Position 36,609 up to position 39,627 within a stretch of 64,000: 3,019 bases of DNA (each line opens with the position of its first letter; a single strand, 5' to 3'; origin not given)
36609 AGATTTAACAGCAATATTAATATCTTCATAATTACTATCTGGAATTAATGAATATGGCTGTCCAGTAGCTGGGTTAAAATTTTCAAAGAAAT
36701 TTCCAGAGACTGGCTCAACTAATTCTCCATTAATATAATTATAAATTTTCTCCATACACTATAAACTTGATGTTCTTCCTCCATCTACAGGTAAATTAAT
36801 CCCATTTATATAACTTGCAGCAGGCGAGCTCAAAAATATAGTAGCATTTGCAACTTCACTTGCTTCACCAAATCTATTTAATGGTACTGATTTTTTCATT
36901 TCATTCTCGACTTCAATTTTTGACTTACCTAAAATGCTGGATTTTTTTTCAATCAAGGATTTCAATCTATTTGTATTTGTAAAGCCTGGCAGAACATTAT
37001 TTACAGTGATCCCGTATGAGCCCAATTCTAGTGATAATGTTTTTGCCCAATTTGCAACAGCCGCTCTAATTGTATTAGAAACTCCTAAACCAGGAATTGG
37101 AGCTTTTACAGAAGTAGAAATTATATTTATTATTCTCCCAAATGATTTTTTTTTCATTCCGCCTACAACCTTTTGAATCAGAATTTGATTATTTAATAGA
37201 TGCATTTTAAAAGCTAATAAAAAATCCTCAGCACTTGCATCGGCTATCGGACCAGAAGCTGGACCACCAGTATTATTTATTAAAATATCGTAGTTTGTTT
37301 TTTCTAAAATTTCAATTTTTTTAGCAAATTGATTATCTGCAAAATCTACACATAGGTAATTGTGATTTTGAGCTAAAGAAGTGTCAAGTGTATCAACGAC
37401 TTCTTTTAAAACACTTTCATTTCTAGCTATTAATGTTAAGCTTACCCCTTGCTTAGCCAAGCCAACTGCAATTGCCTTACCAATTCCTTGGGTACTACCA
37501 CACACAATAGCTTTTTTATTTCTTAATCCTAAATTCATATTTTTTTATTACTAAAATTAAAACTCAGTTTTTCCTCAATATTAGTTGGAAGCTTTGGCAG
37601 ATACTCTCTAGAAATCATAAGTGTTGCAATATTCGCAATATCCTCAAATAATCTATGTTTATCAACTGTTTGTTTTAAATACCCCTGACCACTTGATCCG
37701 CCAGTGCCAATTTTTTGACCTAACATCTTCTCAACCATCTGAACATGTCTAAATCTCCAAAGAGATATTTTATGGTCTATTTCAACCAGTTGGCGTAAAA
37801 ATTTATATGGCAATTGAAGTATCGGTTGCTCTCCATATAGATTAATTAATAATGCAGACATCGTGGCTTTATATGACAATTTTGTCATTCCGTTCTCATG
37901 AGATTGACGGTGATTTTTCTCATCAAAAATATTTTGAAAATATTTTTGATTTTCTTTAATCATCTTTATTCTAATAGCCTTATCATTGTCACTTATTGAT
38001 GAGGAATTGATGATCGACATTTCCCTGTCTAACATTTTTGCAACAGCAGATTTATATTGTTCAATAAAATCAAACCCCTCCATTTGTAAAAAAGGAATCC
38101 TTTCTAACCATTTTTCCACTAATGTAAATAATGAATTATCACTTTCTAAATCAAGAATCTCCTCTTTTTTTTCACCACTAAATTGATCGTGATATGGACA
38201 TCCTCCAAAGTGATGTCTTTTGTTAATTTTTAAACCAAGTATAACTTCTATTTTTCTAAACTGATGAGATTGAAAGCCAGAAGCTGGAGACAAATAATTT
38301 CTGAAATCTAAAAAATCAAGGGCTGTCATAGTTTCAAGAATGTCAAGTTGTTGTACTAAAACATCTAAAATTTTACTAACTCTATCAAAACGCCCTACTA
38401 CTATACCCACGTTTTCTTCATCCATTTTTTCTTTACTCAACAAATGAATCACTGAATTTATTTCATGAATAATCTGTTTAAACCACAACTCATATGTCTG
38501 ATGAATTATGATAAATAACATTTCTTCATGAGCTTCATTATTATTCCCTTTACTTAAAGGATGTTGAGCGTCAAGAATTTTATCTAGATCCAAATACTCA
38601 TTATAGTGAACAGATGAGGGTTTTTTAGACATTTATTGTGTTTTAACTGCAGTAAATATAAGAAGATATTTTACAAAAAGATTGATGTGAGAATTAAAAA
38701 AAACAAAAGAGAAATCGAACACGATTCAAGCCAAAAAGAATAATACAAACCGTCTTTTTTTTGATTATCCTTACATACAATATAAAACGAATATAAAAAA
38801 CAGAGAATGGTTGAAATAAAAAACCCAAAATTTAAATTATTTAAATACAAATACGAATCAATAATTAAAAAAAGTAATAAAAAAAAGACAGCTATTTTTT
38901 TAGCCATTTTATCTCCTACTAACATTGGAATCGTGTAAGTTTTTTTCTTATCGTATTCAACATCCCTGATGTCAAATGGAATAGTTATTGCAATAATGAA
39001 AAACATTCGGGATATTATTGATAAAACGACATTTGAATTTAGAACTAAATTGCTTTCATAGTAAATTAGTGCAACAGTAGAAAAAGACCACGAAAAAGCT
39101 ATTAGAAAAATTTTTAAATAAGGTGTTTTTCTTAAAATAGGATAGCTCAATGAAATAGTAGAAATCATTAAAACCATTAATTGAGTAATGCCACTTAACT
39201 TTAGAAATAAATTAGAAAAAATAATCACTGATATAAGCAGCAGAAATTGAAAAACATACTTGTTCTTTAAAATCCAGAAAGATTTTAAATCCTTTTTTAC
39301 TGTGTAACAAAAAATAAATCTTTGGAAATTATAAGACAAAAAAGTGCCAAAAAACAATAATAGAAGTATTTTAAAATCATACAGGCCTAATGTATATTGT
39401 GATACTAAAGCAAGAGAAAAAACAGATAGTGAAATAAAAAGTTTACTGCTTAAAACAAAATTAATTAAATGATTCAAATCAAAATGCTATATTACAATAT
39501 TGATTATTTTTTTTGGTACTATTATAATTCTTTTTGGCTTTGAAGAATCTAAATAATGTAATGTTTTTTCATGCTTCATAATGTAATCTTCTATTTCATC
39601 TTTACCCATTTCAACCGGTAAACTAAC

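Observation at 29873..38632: Nine-gene kynurenine operon encoding an animal-type tryptophan-to-2-aminomuconate (probably 2-oxoadipate) route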

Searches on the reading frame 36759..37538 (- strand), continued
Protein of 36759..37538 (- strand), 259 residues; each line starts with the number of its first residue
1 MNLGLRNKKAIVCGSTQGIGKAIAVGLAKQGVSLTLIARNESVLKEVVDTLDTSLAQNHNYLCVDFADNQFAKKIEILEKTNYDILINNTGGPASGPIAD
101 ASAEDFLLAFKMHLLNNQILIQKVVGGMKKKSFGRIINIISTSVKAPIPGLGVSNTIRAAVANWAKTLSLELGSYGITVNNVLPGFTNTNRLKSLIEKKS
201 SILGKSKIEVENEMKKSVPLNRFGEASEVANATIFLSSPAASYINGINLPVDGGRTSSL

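Call 59: get_annotated_region(hit=H21, flank=8000)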
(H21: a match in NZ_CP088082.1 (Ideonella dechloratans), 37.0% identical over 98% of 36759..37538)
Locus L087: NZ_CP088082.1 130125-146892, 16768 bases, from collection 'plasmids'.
description: Ideonella dechloratans strain CCUG 30977 plasmid unnamed1, complete sequence
organism: Ideonella dechloratans (NCBI taxid 36863)
taxonomy: Bacteria; Pseudomonadota; Betaproteobacteria; Burkholderiales; Sphaerotilaceae; Ideonella; Ideonella dechloratans
host: -; source: Cell culture,Activated sludge, wastewater treatment plant; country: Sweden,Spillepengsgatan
typing (MOB-suite, as given by PLSDB): non-mobilizable
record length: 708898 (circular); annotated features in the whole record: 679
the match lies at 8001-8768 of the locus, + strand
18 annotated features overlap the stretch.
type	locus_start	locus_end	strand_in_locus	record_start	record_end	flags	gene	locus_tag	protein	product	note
CDS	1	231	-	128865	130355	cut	-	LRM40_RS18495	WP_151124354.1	aldehyde dehydrogenase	-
CDS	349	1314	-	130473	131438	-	-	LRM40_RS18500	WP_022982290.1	LysR substrate-binding domain-containing protein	-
CDS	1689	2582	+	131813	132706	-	-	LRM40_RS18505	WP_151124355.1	TorF family putative porin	-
CDS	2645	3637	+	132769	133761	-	-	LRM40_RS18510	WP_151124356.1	ABC transporter substrate-binding protein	-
CDS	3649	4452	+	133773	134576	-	-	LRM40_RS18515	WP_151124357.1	ABC transporter permease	-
CDS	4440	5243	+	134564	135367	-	-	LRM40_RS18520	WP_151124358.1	ABC transporter ATP-binding protein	GO:0006810 - transport [Evidence IEA]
CDS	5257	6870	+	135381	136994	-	-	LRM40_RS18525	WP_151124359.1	GMC family oxidoreductase N-terminal domain-containing protein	-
CDS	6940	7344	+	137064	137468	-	-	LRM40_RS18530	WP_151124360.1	aspartate 1-decarboxylase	GO:0006523 - alanine biosynthetic process [Evidence IEA]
CDS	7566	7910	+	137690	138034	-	-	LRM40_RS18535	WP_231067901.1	hypothetical protein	-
CDS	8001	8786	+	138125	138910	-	-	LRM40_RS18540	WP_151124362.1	SDR family oxidoreductase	-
CDS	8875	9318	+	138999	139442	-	-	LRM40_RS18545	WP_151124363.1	VOC family protein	-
CDS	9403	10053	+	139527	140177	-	-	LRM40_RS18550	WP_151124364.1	TetR/AcrR family transcriptional regulator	-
CDS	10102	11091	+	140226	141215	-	-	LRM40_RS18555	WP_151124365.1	MDR family oxidoreductase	-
CDS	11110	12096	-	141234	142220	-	-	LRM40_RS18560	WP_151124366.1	acyl-CoA thioesterase domain-containing protein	-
CDS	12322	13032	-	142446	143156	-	-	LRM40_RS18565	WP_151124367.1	response regulator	GO:0000160 - phosphorelay signal transduction system [Evidence IEA]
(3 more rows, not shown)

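Call 81: predict_structure(alignment_id=A3)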
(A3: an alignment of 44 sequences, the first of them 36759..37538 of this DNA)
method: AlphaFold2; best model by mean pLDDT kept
length: 259 residues; sequences in the alignment: 44
mean_pLDDT: 90.6   pTM: 0.90
mean pLDDT of the five models: 90.6, 89.5, 89.2, 86.8, 85.8
residues with pLDDT >= 90: 173; 70-90: 70; 50-70: 16; < 50: 0
segments of 3 or more residues with pLDDT < 50: none
pLDDT, mean of each block of 10 residues (from residue 1): 91 94 98 97 97 97 94 93 94 73 89 93 97 96 65 85 94 98 89 84 91 89 93 97 94 72
secondary structure, 60 per line:
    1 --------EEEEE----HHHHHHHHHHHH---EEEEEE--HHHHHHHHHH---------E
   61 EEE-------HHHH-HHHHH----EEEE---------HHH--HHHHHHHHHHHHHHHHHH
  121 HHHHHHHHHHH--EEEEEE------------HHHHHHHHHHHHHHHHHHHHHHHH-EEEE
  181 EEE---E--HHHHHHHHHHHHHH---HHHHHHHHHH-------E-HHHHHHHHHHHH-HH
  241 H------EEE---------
elements in order: E9-13 H18-29 E33-38 H41-50 E60-63 H71-74 H76-80 E85-88 H103-131 E134-139 H152-175 E177-183 H190-203 H207-216 H226-237 E248-250

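Call 83: fold_search(model_id=the predicted structure, library=pdb)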
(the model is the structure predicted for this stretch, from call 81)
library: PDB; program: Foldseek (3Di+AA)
matches with E <= 10: 2000; with E <= 0.001: 2000
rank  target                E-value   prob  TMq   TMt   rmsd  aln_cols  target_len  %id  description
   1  5idy_B                4.4e-26  1.00  0.92  0.90   1.9       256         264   33  Crystal structure of an oxidoreductase from Burkholderia vietnamiensis in complex with NADP (released 2016-03-16)
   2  5idx_A                8.7e-26  1.00  0.92  0.91   1.9       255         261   32  Crystal structure of an oxidoreductase from Burkholderia vietnamiensis (released 2016-03-16)
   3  5idx_B                1.3e-25  1.00  0.92  0.90   1.9       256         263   33  Crystal structure of an oxidoreductase from Burkholderia vietnamiensis (released 2016-03-16)
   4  5idy_A                1.6e-25  1.00  0.91  0.90   2.0       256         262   33  Crystal structure of an oxidoreductase from Burkholderia vietnamiensis in complex with NADP (released 2016-03-16)
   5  6jha_B                3.1e-25  1.00  0.92  0.91   2.3       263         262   36  Crystal structure of NADPH bound AerF from Microcystis aeruginosa (released 2019-11-27)
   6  5va8_A                3.3e-25  1.00  0.92  0.91   1.9       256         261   32  Crystal Structure of Short-chain dehydrogenase/reductase SDR from Burkholderia phymatum in complex with NADP (released 2017-04-26)
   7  6jh7_A                9.2e-25  1.00  0.88  0.88   2.7       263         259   35  Crystal structure of AerF from Microcystis aeruginosa (released 2019-11-27)
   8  5vps                  1.3e-24  1.00  0.92  0.92   1.8       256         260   34  Crystal structure of an SDR from Burkholderia ambifaria in complex with NADPH with a TCEP adduct (released 2017-05-24)
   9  6jh7_B                2.1e-24  1.00  0.89  0.89   2.8       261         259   36  Crystal structure of AerF from Microcystis aeruginosa (released 2019-11-27)
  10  6jhb_B                3.7e-24  1.00  0.91  0.90   2.1       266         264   35  Crystal structure of NADPH and 4-hydroxyphenylpyruvic acid bound AerF from Microcystis aeruginosa (released 2019-11-27)
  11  3u4c                  4.4e-23  1.00  0.87  0.89   2.2       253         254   33  Crystal structure of YwfH, NADPH dependent reductase involved in Bacilysin biosynthesis (released 2013-03-06)
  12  6jha_A                5.2e-23  1.00  0.84  0.90   2.7       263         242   34  Crystal structure of NADPH bound AerF from Microcystis aeruginosa (released 2019-11-27)
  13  9fe6_A                6.5e-23  1.00  0.88  0.87   2.2       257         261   31  Short-chain dehydrogenase/reductase (SDR) from Thermus caliditerrae (released 2024-06-26)
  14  6jhb_A                1.9e-22  1.00  0.83  0.90   2.6       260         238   34  Crystal structure of NADPH and 4-hydroxyphenylpyruvic acid bound AerF from Microcystis aeruginosa (released 2019-11-27)
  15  2z1n_B                2.1e-22  1.00  0.85  0.90   2.2       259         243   30  Crystal structure of APE0912 from Aeropyrum pernix K1 (released 2008-03-18)
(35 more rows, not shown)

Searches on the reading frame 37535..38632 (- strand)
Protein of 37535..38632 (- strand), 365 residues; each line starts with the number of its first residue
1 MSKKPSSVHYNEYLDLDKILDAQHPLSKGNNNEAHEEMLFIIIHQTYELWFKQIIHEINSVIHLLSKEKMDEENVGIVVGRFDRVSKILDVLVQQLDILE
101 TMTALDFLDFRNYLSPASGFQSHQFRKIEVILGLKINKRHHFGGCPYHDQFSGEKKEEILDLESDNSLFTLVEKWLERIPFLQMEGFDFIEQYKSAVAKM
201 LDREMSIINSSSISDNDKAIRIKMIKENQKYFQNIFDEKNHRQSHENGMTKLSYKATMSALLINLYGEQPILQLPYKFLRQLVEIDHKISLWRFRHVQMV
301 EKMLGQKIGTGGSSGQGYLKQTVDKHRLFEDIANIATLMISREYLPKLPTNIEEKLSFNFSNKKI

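Call 3: search_protein_families(library=pfam, proteins=[window:37535-38632:-])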
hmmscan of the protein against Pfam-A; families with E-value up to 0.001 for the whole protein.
window:37535-38632:- (365 aa): 1 family
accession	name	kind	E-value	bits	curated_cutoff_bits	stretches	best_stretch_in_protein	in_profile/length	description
PF03301.18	Trp_dioxygenase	-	5.8e-98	328.9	34.9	1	6-337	13-344/346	Tryptophan 2,3-dioxygenase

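Call 4: search_protein_families(library=ncbifam, proteins=[window:37535-38632:-])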
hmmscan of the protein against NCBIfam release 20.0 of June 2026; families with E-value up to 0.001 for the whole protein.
window:37535-38632:- (365 aa): 1 family
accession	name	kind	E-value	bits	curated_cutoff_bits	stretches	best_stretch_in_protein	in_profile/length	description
TIGR03036.1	trp_2_3_diox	equivalog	3.3e-52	177.5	390.7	2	7-137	5-125/264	tryptophan 2,3-dioxygenase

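Call 29: search_solved_structures(query=window:37535-38632:-, max_evalue=1e-10)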
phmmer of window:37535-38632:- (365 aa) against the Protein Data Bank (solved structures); distinct sequences matched with E-value up to 1e-10: 15.
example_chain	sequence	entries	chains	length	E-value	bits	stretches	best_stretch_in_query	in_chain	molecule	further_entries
9ezj_A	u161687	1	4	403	4.6e-86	292.8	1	8-353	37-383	Tryptophan 2,3-dioxygenase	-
6vbn_A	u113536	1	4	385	5.2e-86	292.7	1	8-353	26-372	Tryptophan 2,3-dioxygenase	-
4pw8_A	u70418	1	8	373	6e-86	292.4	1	8-351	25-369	Tryptophan 2,3-dioxygenase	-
6a4i_A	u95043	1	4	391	7e-86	292.2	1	8-351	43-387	Tryptophan 2,3-dioxygenase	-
5ti9_A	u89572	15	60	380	1e-85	291.7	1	8-356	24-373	Tryptophan 2,3-dioxygenase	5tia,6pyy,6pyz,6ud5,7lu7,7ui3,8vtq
8qv7_A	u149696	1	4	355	1.5e-85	291.2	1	10-354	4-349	Tryptophan 2,3-dioxygenase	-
8r5q_A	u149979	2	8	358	2.4e-85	290.5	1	10-356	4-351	Tryptophan 2,3-dioxygenase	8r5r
4hka_A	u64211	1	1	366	3.9e-81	276.6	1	10-356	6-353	Tryptophan 2,3-dioxygenase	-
9esd_A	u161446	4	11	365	4.9e-81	276.3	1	10-356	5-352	Tryptophan 2,3-dioxygenase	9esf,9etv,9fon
2nox_A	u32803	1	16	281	6.2e-35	124.7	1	8-135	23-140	Tryptophan 2,3-dioxygenase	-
2nw7_A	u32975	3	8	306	3.6e-34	122.2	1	8-136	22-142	Tryptophan 2,3-dioxygenase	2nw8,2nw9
1yw0_A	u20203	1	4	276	5.7e-34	121.5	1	10-136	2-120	tryptophan 2,3-dioxygenase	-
7p46_A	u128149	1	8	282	5.5e-33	118.3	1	8-136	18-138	Tryptophan 2,3-dioxygenase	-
3e08_A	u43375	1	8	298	6.1e-33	118.2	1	8-136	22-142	Tryptophan 2,3-dioxygenase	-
3bk9_A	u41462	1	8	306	8.7e-33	117.6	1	8-136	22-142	Tryptophan 2,3-dioxygenase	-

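Call 66: list_cluster_members(proteins=[window:37535-38632:-, window:36759-37538:-, window:35316-36755:-, window:34897-35313:-, window:34350-34886:-, window:33306-34340:-, window:32502-33302:-, window:31262-32512:-, window:29873-31261:-])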
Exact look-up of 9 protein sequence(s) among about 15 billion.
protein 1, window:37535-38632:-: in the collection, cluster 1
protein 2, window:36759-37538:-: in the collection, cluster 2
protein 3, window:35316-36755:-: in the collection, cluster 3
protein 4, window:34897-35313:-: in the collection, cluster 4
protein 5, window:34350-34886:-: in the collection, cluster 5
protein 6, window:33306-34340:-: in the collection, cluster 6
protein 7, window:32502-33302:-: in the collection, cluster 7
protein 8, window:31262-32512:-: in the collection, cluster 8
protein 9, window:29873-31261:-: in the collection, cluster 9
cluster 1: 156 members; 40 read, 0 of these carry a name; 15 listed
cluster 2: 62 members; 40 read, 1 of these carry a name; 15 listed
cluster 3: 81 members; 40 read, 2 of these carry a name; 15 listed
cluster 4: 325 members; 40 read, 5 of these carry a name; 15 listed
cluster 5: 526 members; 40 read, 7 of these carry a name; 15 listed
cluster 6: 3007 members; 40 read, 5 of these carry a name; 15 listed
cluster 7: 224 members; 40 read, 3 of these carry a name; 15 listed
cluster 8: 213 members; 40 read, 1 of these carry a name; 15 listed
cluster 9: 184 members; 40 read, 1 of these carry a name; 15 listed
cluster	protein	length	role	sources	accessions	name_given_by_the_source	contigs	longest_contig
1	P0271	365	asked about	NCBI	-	-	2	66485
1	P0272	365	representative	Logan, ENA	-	-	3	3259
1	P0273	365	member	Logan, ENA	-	-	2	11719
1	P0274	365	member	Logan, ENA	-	-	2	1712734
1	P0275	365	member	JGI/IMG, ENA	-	-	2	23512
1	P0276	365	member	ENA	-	-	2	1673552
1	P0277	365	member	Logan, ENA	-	-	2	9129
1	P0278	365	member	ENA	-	-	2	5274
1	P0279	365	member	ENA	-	-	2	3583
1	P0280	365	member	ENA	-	-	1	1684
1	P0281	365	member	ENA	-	-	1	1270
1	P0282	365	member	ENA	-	-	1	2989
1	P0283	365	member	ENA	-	-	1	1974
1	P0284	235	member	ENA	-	-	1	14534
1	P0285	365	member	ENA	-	-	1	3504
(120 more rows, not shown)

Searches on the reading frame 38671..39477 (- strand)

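Call 6: search_protein_families(library=pfam, proteins=[window:38671-39477:-])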
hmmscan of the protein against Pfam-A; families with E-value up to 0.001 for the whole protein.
window:38671-39477:- (268 aa): 1 family
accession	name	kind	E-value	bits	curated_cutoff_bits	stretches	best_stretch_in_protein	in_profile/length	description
PF01040.23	UbiA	-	1.4e-08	34.7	34.2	1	77-246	71-244/250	UbiA prenyltransferase family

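Call 52: search_protein_families(library=ncbifam, proteins=[window:38671-39477:-], max_evalue=0.00001)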
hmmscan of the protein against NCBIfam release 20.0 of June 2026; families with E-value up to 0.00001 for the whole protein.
window:38671-39477:- (268 aa): 0 families
